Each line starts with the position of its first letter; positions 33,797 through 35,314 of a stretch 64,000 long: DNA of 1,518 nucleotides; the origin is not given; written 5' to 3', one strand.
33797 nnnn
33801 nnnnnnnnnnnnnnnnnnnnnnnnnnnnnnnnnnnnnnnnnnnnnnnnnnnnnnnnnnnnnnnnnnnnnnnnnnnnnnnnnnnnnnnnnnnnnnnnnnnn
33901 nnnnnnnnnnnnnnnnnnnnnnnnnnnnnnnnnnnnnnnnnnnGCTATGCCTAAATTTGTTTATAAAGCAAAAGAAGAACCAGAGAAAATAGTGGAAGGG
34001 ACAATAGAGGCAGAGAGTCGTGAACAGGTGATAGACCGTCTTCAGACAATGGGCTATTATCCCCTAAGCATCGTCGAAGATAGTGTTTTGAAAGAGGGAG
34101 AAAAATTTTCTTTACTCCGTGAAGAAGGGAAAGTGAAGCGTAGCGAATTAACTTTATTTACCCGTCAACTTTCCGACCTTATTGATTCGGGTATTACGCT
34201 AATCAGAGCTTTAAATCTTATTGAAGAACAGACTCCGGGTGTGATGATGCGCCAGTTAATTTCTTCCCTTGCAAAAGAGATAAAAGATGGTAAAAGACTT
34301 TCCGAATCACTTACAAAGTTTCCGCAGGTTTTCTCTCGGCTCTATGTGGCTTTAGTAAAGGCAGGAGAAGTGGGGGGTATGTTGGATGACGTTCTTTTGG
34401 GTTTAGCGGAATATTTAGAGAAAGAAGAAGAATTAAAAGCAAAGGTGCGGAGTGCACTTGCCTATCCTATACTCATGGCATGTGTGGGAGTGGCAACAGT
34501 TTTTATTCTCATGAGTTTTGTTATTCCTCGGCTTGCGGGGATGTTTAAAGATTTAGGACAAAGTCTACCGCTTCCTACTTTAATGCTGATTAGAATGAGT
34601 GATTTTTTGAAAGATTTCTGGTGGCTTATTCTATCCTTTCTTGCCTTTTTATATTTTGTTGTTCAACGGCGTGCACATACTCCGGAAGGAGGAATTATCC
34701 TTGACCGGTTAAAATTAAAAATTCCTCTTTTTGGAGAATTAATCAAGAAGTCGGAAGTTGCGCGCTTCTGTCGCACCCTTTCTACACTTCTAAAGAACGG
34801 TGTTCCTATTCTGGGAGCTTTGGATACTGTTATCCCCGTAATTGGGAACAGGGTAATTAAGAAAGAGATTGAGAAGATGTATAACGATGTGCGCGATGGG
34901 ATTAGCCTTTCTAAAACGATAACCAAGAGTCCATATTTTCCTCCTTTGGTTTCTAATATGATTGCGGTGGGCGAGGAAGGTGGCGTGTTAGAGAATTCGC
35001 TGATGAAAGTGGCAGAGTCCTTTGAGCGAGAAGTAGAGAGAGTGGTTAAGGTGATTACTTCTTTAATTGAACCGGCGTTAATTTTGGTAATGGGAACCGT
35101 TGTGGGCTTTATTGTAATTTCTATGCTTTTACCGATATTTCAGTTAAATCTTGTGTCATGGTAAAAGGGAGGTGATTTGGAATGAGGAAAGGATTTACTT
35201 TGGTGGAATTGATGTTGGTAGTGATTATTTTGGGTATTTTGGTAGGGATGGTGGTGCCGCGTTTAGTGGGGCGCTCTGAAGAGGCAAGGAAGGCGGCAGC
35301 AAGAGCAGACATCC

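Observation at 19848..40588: T2SS/T4P-like operon split by about 12 kb: gspE separated from gspF-G-H-I-J-K-PilMN-PilO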

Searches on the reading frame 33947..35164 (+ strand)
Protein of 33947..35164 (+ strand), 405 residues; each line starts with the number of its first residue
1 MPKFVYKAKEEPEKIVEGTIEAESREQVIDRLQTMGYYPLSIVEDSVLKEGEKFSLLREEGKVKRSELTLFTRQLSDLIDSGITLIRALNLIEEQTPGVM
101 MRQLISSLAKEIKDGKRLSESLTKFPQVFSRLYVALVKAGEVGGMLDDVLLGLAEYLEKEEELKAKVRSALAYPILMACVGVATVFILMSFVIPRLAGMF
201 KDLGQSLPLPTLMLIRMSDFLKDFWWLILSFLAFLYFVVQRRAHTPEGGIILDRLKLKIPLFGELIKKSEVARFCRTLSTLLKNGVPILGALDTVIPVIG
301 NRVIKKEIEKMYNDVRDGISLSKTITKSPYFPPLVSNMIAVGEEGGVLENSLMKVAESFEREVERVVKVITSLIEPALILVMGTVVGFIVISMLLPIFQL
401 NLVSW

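Call 4: search_protein_families(library=pfam, proteins=[window:33947-35164:+], max_evalue=0.01)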
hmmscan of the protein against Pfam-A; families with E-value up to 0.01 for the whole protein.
window:33947-35164:+ (405 aa): 1 family
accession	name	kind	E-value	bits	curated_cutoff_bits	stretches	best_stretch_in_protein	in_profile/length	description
PF00482.28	T2SSF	-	1.4e-66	222.6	25.2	2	274-396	1-125/125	Type II secretion system (T2SS), protein F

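Call 12: find_encoding_contigs(protein=window:33947-35164:+, flank=10000, max_places=6)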
Protein window:33947-35164:+ (405 aa): no gene with exactly this product is on record in the collection.

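Call 13: find_homologous_proteins(query=window:33947-35164:+, max_evalue=1e-20)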
Query window:33947-35164:+ (405 aa): 6257 proteins with E <= 1e-20 among 8000 candidates; the best 120 are listed.
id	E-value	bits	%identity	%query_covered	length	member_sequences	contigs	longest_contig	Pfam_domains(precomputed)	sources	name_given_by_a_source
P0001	1.0e-252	856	100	100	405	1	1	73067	PF00482.29,PF28597.1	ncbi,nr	ncbi:MAG: type II secretion system F family protein [Candidatus Omnitrophica bacterium]|nr:type II s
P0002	2.1e-224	763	87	100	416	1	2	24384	PF00482.29,PF28597.1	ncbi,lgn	ncbi:MAG: type II secretion system F family protein [Candidatus Omnitrophota bacterium]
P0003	3.0e-203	693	79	100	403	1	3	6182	PF00482.29,PF28597.1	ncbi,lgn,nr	ncbi:MAG: type II secretion system F family protein [Candidatus Omnitrophica bacterium]|nr:type II s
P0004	4.0e-202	690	78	100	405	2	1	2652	PF00482.29,PF28597.1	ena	-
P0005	1.8e-200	684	78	100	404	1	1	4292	PF00482.29,PF28597.1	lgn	-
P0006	5.6e-200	682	76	100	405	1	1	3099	PF00482.29,PF28597.1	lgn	-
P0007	1.6e-199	681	76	100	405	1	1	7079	PF00482.29,PF28597.1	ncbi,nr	ncbi:MAG: type II secretion system F family protein [Candidatus Omnitrophica bacterium]|nr:type II s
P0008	1.5e-183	628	72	100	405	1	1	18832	PF00482.29,PF28597.1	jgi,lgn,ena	-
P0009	7.8e-181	619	70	100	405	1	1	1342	PF00482.29,PF28597.1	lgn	-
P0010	1.8e-180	618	70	100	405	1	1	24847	PF00482.29,PF28597.1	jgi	jgi:type II secretion system protein F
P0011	1.0e-178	613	69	100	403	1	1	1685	PF00482.29,PF28597.1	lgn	-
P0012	1.4e-173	596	67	100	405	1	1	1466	PF00482.29,PF28597.1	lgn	-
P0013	1.1e-167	576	65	100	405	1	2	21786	PF00482.29,PF28597.1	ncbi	-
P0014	3.8e-156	538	61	100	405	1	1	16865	PF00482.29,PF28597.1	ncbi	-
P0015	5.1e-133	462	54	100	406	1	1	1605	PF00482.29,PF28597.1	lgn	-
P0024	1.4e-130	454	51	100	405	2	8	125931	PF00482.29,PF28597.1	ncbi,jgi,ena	-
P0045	1.1e-123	431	48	100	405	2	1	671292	PF00482.29,PF28597.1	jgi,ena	-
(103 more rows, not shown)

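Call 14: find_encoding_contigs(protein=P0002, flank=10000, max_places=2)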
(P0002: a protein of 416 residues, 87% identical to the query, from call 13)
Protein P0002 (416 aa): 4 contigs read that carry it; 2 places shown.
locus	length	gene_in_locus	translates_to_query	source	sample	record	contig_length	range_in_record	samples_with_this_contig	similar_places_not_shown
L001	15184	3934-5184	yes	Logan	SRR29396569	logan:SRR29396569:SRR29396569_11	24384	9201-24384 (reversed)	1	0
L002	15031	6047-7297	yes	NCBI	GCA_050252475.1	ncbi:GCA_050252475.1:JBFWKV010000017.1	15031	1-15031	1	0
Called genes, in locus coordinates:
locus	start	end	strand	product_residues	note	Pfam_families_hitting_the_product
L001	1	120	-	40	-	?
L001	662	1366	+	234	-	PF00535:Glycos_transf_2, PF10111:Glyco_tranf_2_2 (weak), PF13641:Glyco_tranf_2_3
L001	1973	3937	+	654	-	PF13098:Thioredoxin_2 (faint), PF00462:Glutaredoxin (faint)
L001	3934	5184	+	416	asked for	PF28597:T2SSF_N, PF00482:T2SSF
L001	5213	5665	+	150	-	PF07963:N_methyl (weak), PF08334:T2SSG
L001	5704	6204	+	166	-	-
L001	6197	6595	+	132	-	-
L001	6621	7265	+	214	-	-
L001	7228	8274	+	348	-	PF21687:T2SSK_1st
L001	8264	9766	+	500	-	PF11104:PilM_2 (weak), PF05137:PilN (weak)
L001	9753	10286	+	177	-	PF04350:PilO (weak), PF10741:T2SSM_b (weak)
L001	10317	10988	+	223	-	PF03104:DNA_pol_B_exo1 (faint), PF13482:RNase_H_2, PF10108:DNA_pol_B_exo2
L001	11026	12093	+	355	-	PF04015:DUF362, PF12837:Fer4_6 (faint), PF14697:Fer4_21 (faint), PF12838:Fer4_7 (faint), PF00037:Fer4 (weak)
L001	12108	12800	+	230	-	-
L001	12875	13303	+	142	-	-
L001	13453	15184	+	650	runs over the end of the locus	PF10091:Glycoamylase, PF06452:CBM9_1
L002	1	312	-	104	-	?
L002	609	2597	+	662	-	-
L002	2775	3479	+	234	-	PF00535:Glycos_transf_2, PF10111:Glyco_tranf_2_2 (weak), PF13641:Glyco_tranf_2_3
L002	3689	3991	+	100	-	PF10639:TMEM234 (weak), PF00892:EamA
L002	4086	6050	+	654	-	PF13098:Thioredoxin_2 (faint), PF00462:Glutaredoxin (faint)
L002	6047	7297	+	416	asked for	PF28597:T2SSF_N, PF00482:T2SSF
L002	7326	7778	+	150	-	PF07963:N_methyl (weak), PF08334:T2SSG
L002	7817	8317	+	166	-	-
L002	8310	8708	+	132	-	-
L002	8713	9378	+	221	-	PF07963:N_methyl (weak)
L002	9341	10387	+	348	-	PF21687:T2SSK_1st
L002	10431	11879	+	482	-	PF11104:PilM_2 (weak), PF05137:PilN (weak)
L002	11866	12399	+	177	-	PF04350:PilO (weak), PF10741:T2SSM_b (weak)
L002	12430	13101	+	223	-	PF03104:DNA_pol_B_exo1 (faint), PF13482:RNase_H_2, PF10108:DNA_pol_B_exo2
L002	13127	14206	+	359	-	PF04015:DUF362, PF12837:Fer4_6 (faint), PF12838:Fer4_7 (faint), PF14697:Fer4_21 (faint), PF00037:Fer4 (weak)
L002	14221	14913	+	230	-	-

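Call 15: find_encoding_contigs(protein=P0010, flank=10000, max_places=2)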
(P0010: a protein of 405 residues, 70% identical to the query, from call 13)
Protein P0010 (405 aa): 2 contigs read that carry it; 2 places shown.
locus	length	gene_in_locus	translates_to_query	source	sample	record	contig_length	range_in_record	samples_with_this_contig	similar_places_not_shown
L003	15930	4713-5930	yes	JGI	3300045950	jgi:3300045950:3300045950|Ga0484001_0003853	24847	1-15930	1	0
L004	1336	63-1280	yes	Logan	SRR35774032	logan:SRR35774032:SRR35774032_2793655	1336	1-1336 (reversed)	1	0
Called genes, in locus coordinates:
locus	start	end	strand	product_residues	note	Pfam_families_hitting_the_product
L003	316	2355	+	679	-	-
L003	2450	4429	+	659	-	-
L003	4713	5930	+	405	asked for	PF28597:T2SSF_N, PF00482:T2SSF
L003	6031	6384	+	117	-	PF05635:23S_rRNA_IVP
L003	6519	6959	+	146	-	PF07963:N_methyl (weak), PF08334:T2SSG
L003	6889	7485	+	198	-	-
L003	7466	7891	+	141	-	-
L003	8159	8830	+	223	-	PF07963:N_methyl (weak)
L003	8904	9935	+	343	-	-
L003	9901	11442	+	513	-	PF11104:PilM_2 (weak), PF05137:PilN (weak)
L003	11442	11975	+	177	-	PF04612:T2SSM (faint), PF10741:T2SSM_b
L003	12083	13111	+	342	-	PF08240:ADH_N, PF16912:Glu_dehyd_C, PF00107:ADH_zinc_N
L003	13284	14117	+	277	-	PF01791:DeoC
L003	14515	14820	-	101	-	PF09723:Zn_ribbon_8 (weak)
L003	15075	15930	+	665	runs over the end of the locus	PF00989:PAS, PF13426:PAS_9, PF08447:PAS_3, PF00989:PAS, PF08448:PAS_4, PF13426:PAS_9, PF00990:GGDEF, PF13487:HD_5, +2 more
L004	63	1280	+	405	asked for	PF28597:T2SSF_N, PF00482:T2SSF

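Call 16: find_encoding_contigs(protein=P0013, flank=10000, max_places=2)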
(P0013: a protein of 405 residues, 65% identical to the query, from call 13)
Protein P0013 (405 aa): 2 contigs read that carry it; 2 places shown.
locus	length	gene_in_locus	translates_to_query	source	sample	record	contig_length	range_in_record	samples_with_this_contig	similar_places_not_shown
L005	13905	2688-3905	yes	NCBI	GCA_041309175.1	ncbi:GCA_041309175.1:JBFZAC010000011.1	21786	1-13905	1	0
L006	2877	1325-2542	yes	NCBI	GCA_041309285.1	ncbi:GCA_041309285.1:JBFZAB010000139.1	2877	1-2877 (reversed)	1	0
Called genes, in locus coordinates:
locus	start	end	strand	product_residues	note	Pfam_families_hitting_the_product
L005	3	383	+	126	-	?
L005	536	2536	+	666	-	-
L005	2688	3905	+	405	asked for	PF28597:T2SSF_N, PF00482:T2SSF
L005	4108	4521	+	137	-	PF07963:N_methyl (weak), PF08334:T2SSG, PF22434:PilW_C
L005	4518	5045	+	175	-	-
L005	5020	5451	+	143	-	-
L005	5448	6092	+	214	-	PF07963:N_methyl (weak)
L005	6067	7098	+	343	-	PF21687:T2SSK_1st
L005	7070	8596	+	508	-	PF11104:PilM_2, PF05137:PilN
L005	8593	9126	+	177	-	PF10741:T2SSM_b (weak)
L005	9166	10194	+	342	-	PF08240:ADH_N, PF00107:ADH_zinc_N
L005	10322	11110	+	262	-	PF01791:DeoC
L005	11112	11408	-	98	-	PF09723:Zn_ribbon_8 (weak)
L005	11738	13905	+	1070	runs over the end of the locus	PF13426:PAS_9, PF13426:PAS_9, PF00989:PAS, PF08448:PAS_4, PF13426:PAS_9, PF08447:PAS_3, PF08448:PAS_4, PF00990:GGDEF, +9 more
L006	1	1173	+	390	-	?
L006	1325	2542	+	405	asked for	PF28597:T2SSF_N, PF00482:T2SSF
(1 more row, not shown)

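Call 17: find_encoding_contigs(protein=P0024, flank=10000, max_places=2)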
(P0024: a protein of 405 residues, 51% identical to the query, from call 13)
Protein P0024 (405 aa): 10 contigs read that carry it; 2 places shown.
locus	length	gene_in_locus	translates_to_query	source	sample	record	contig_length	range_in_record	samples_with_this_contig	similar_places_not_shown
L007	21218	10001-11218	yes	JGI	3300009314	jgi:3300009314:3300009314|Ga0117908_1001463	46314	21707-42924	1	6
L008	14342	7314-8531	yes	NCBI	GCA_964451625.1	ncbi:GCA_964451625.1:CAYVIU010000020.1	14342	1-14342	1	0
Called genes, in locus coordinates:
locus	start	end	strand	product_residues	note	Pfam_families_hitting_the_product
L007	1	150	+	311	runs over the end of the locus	PF05222:AlaDh_PNT_N, PF01262:AlaDh_PNT_C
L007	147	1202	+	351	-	PF14397:ATPgrasp_ST (faint), PF02655:ATP-grasp_3 (faint), PF14398:ATPgrasp_YheCD, PF08443:RimK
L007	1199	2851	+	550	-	PF07607:DUF1570 (faint)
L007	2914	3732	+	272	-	PF13487:HD_5, PF01966:HD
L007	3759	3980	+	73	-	PF09383:NIL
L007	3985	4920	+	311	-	PF13180:PDZ_2 (faint), PF00595:PDZ (weak), PF17820:PDZ_6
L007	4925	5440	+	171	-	PF00672:HAMP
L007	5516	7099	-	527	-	PF14870:PSII_BNR, PF23366:Beta-prop_HVO_0234 (faint), PF02012:BNR (faint), PF15902:Sortilin-Vps10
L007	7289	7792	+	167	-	PF01797:Y1_Tnp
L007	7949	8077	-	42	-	-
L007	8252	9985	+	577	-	PF05157:MshEN, PF00437:T2SSE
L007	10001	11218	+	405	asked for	PF28597:T2SSF_N, PF00482:T2SSF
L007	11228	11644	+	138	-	PF07963:N_methyl (weak), PF08334:T2SSG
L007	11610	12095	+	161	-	-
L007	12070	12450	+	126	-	-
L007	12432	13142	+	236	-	PF07963:N_methyl, PF11612:T2SSJ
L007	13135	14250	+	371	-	PF21687:T2SSK_1st, PF12836:HHH_3 (faint)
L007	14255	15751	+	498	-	PF11104:PilM_2, PF05137:PilN (weak)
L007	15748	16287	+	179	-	PF04612:T2SSM (weak)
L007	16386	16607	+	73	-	PF13411:MerR_1, PF00376:MerR (weak)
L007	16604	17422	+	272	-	PF20703:nSTAND1 (weak), PF01637:ATPase_2 (weak), PF13401:AAA_22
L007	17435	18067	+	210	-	-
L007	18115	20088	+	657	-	PF07660:STN (weak), PF03958:Secretin_N, PF00263:Secretin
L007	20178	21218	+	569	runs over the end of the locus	PF01268:FTHFS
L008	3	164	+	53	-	?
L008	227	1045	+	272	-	PF13487:HD_5, PF01966:HD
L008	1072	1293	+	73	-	PF09383:NIL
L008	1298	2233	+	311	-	PF13180:PDZ_2 (faint), PF00595:PDZ (weak), PF17820:PDZ_6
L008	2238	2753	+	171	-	PF00672:HAMP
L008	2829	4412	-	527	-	PF14870:PSII_BNR, PF23366:Beta-prop_HVO_0234 (faint), PF02012:BNR (faint), PF15902:Sortilin-Vps10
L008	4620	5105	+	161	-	PF01797:Y1_Tnp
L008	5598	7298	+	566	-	PF05157:MshEN, PF00437:T2SSE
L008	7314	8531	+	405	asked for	PF28597:T2SSF_N, PF00482:T2SSF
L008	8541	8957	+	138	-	PF07963:N_methyl (weak), PF08334:T2SSG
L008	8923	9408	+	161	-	-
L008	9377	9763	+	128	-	-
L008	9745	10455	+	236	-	PF07963:N_methyl, PF11612:T2SSJ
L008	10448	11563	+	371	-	PF21687:T2SSK_1st, PF12836:HHH_3 (faint)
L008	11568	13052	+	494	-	-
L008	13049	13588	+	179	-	PF04612:T2SSM (weak)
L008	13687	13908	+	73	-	PF13411:MerR_1, PF00376:MerR (weak)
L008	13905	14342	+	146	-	?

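Call 18: find_encoding_contigs(protein=P0045, flank=10000, max_places=1)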
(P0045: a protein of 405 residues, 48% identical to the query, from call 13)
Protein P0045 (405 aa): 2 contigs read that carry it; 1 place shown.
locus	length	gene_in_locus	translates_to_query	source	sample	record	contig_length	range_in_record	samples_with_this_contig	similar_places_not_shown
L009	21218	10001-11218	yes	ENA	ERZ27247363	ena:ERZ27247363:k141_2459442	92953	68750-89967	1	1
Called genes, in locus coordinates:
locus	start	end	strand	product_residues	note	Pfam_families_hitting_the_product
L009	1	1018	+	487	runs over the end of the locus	PF01266:DAO (faint), PF01593:Amino_oxidase, PF03486:HI0933_like (faint), PF07992:Pyr_redox_2 (faint), PF13450:NAD_binding_8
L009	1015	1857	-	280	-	PF02401:LYTB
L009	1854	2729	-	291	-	PF00494:SQS_PSY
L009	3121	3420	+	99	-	PF18916:Lycopene_cyc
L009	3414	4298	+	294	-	PF25062:ARM_TT21_N, PF07719:TPR_2 (faint), PF21033:RMD1-3 (faint), PF13181:TPR_8 (faint), PF13431:TPR_17 (faint), PF23914:TPR_CcmH_CycH (weak), PF13428:TPR_14 (faint), PF14559:TPR_19 (weak), +1 more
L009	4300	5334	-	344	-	PF00348:polyprenyl_synt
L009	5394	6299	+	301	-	PF01040:UbiA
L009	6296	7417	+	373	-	PF01266:DAO (faint), PF07992:Pyr_redox_2, PF13450:NAD_binding_8 (faint), PF13454:NAD_binding_9 (faint), PF00070:Pyr_redox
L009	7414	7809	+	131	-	PF07291:MauE (weak), PF07681:DoxX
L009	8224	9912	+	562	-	PF05157:MshEN, PF00437:T2SSE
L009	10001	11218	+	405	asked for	PF28597:T2SSF_N (weak), PF00482:T2SSF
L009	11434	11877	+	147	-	PF07963:N_methyl (weak), PF08334:T2SSG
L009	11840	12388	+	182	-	-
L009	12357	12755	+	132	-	-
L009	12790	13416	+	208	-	-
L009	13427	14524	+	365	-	PF21687:T2SSK_1st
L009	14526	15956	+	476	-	PF11104:PilM_2, PF05137:PilN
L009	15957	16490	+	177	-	PF04350:PilO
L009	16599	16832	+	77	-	PF13411:MerR_1, PF00376:MerR (weak)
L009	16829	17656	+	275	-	PF01637:ATPase_2, PF13191:AAA_16 (faint), PF13401:AAA_22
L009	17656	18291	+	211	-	PF11356:T2SSC (weak)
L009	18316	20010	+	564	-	PF07660:STN (faint), PF03958:Secretin_N, PF00263:Secretin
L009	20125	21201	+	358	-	PF07833:Cu_amine_oxidN1 (weak), PF01520:Amidase_3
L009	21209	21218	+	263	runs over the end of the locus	PF01177:Asp_Glu_race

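Call 19: find_encoding_contigs(protein=P0014, flank=10000, max_places=1)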
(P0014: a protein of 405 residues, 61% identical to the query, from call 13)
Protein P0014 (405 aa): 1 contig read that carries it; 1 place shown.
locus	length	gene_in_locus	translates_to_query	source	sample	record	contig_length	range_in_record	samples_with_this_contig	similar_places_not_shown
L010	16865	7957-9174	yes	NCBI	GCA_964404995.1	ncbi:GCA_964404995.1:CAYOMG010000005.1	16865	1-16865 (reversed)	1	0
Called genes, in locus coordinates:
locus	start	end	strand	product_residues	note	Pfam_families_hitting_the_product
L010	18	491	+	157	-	PF00908:dTDP_sugar_isom, PF05523:FdtA, PF14667:Polysacc_synt_C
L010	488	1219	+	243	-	PF00483:NTP_transferase, PF12804:NTP_transf_3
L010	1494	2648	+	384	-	PF02771:Acyl-CoA_dh_N, PF02770:Acyl-CoA_dh_M, PF00441:Acyl-CoA_dh_1, PF22924:ACOX_C_alpha1 (weak), PF08028:Acyl-CoA_dh_2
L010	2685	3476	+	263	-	PF01012:ETF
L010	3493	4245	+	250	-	-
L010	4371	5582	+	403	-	PF00037:Fer4 (weak), PF12837:Fer4_6 (weak), PF12838:Fer4_7, PF13187:Fer4_9, PF13237:Fer4_10, PF00037:Fer4 (weak), PF01012:ETF, PF00766:ETF_alpha, +2 more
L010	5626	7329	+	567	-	PF05157:MshEN, PF00437:T2SSE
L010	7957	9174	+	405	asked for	PF28597:T2SSF_N, PF00482:T2SSF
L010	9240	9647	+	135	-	PF07963:N_methyl, PF08334:T2SSG, PF22434:PilW_C (weak)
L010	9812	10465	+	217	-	-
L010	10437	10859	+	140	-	-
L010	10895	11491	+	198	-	PF07963:N_methyl (weak), PF11612:T2SSJ (weak)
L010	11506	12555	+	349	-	PF12836:HHH_3 (faint), PF21687:T2SSK_1st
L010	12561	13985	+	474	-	PF11104:PilM_2 (faint), PF05137:PilN (weak)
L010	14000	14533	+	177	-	PF10741:T2SSM_b (weak)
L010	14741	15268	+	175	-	-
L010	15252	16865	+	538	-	?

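Call 25: search_protein_families(library=pfam, proteins=[L010:15252-16865:+, L010:14741-15268:+, L002:609-2597:+, L003:316-2355:+, L005:3-383:+], max_evalue=0.1)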
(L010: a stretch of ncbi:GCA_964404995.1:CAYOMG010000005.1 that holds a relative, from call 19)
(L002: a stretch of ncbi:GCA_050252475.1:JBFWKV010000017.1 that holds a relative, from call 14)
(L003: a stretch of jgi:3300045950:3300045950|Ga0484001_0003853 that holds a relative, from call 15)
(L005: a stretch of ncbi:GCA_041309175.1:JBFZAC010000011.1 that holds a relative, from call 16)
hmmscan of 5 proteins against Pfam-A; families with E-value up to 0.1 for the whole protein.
L010:15252-16865:+ (538 aa): 4 families
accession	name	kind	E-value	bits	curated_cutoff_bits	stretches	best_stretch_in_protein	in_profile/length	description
PF00263.26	Secretin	-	5.7e-48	163.1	27.5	1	341-506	2-169/169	Bacterial type II and III secretion system protein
PF03958.22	Secretin_N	-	1.3e-24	86.7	28.2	2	148-205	1-65/69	Bacterial type II/III secretion system short domain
PF07660.19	STN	-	1.8e-06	28.1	28.4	1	83-126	1-47/52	Secretin and TonB N terminus short domain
PF21305.2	type_II_gspD_N0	-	1.7e-05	25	27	1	64-113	2-52/71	GspD-like, N0 domain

L010:14741-15268:+ (175 aa): 2 families
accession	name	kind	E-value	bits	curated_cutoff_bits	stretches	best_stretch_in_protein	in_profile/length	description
PF11356.14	T2SSC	-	0.00018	21.8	27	1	84-175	45-141/141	Type II secretion system protein C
PF16537.11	T2SSB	-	0.014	15.5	28.4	1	145-173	29-58/60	Type II secretion system protein B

L002:609-2597:+ (662 aa): 4 families
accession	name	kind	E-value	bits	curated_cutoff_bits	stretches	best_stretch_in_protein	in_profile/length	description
PF00082.27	Peptidase_S8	-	9.3e-49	166.7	21.8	1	238-475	4-273/288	Subtilase family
PF18911.6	PKD_4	-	2e-14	53.8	27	1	544-633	2-85/85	PKD domain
PF00801.26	PKD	-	3.3e-06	27.5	23.5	1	559-627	13-76/80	PKD domain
PF22148.1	Fervidolysin_NPro-like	-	0.0035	18.1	21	0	155-187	48-81/81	Fervidolysin N-terminal prodomain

L003:316-2355:+ (679 aa): 1 family
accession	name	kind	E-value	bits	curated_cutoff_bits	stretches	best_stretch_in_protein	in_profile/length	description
PF00082.27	Peptidase_S8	-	5.4e-41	141.2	21.8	1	187-433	2-286/288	Subtilase family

L005:3-383:+ (126 aa): 0 families

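Call 37: list_cluster_members(proteins=[P0001, P0121])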
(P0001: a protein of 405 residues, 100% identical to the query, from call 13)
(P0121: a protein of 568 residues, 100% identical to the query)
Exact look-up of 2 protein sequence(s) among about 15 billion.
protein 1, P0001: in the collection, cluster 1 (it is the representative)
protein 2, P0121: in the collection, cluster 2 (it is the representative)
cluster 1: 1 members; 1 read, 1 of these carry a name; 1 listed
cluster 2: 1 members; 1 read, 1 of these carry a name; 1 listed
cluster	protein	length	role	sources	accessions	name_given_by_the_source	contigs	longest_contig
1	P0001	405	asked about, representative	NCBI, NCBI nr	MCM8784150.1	MAG: type II secretion system F family protein [Candidatus Omnitrophica bacterium] | type II secretion system F family protein [Candidatus Omnitrophota bacterium]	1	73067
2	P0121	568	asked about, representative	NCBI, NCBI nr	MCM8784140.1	MAG: GspE/PulE family protein [Candidatus Omnitrophica bacterium] | GspE/PulE family protein [Candidatus Omnitrophota bacterium]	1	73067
